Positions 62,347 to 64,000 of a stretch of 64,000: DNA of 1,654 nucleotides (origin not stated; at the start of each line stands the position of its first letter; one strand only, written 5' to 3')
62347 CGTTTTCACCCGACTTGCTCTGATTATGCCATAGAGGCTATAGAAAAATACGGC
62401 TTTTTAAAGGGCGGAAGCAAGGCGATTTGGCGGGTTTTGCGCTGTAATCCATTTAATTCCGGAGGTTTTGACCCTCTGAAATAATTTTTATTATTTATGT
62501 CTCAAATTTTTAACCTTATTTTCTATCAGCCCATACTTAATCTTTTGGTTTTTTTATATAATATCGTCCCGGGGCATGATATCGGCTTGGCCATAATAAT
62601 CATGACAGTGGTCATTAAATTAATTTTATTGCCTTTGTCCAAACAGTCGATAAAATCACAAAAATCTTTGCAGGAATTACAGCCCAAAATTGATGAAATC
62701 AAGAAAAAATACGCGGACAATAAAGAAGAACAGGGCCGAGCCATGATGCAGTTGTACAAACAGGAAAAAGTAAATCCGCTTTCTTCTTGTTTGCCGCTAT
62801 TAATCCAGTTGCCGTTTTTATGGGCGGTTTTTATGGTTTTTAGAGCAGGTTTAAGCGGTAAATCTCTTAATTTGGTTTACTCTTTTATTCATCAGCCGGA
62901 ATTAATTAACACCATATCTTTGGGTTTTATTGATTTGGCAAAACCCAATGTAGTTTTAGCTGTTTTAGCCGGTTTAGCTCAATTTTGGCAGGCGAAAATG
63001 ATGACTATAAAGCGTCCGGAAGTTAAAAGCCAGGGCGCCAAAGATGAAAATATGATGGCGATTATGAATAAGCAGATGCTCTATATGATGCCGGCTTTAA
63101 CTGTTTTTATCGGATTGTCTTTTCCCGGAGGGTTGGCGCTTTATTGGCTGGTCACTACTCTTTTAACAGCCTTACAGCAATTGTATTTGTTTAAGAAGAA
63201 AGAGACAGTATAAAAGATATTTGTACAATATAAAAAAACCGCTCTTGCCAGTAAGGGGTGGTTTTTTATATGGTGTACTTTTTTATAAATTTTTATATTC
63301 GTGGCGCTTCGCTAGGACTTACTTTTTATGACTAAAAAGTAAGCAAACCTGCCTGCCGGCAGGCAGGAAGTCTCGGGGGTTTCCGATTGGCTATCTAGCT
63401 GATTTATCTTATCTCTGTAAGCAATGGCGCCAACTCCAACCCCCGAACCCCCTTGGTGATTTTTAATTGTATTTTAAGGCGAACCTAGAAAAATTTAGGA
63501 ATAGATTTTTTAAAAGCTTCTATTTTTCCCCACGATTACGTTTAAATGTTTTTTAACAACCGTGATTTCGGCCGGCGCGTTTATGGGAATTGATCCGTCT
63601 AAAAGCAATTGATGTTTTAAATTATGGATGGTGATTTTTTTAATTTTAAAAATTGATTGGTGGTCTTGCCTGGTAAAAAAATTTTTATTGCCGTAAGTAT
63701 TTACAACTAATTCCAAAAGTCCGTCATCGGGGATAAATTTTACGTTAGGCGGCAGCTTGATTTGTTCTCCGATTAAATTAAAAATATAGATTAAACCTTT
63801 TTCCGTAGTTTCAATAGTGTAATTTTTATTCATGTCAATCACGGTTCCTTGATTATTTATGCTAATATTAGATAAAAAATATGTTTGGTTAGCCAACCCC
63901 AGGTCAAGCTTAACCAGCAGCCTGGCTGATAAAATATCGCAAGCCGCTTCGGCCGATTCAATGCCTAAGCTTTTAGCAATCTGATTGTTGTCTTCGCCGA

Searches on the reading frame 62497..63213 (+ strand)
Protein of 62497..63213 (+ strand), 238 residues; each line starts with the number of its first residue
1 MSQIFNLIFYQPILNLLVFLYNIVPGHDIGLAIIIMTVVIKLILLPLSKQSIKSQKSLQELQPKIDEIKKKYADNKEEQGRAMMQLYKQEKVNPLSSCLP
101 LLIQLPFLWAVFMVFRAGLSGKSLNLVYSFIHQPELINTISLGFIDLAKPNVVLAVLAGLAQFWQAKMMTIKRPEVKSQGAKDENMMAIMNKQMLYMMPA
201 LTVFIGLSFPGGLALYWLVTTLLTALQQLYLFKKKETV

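Call 7: search_protein_families(library=pfam, proteins=[window:62497-63213:+], max_evalue=0.001)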
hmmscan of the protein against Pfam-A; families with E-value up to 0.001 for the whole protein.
window:62497-63213:+ (238 aa): 1 family
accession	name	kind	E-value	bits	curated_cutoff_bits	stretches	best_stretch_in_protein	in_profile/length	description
PF02096.25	60KD_IMP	-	3.1e-51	174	35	1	30-231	2-161/163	60Kd inner membrane protein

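Call 18: find_encoding_contigs(protein=window:62497-63213:+, flank=10000, max_places=4)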
Protein window:62497-63213:+ (238 aa): 4 contigs read that carry it; 2 places shown.
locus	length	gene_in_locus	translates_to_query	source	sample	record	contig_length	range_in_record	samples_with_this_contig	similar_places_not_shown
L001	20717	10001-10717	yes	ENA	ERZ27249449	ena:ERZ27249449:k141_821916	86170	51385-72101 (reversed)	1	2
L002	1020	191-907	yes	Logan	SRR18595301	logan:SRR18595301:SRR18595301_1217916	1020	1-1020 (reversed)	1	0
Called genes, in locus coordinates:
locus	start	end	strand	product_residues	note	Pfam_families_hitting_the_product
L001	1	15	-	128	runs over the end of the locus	PF18895:T4SS_pilin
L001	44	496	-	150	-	PF18895:T4SS_pilin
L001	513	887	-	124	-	PF18895:T4SS_pilin (weak)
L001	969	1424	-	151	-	PF18895:T4SS_pilin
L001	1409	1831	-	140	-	PF18895:T4SS_pilin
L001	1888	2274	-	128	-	PF18895:T4SS_pilin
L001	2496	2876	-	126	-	PF18895:T4SS_pilin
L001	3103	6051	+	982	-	PF00912:Transgly, PF00905:Transpeptidase, PF17957:Big_7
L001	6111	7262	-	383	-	PF00712:DNA_pol3_beta, PF02767:DNA_pol3_beta_2, PF02768:DNA_pol3_beta_3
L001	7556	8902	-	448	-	PF11638:DnaA_N, PF13401:AAA_22 (faint), PF00308:Bac_DnaA, PF01637:ATPase_2 (faint), PF00004:AAA, PF01695:IstB_IS21, PF13173:AAA_14 (faint), PF08299:Bac_DnaA_C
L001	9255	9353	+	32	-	-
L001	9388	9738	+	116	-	PF00825:Ribonuclease_P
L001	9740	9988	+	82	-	PF01809:YidD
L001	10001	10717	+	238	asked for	PF02096:60KD_IMP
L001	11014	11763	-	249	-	PF00781:DAGK_cat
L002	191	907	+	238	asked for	PF02096:60KD_IMP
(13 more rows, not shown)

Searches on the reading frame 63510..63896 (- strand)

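Call 7: search_protein_families(library=pfam, proteins=[window:63510-63896:-], max_evalue=0.001)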
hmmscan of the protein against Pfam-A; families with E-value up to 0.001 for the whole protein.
window:63510-63896:- (128 aa): 0 families

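Call 50: search_protein_families(library=pfam, proteins=[window:63510-63896:-], max_evalue=1)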
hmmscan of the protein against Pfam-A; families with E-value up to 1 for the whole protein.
window:63510-63896:- (128 aa): 1 family
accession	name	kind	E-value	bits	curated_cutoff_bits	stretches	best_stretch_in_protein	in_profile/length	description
PF23385.1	Beta-prop_IFT140_2nd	-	0.067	12.8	27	1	16-79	109-177/319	IFT140 second beta-propeller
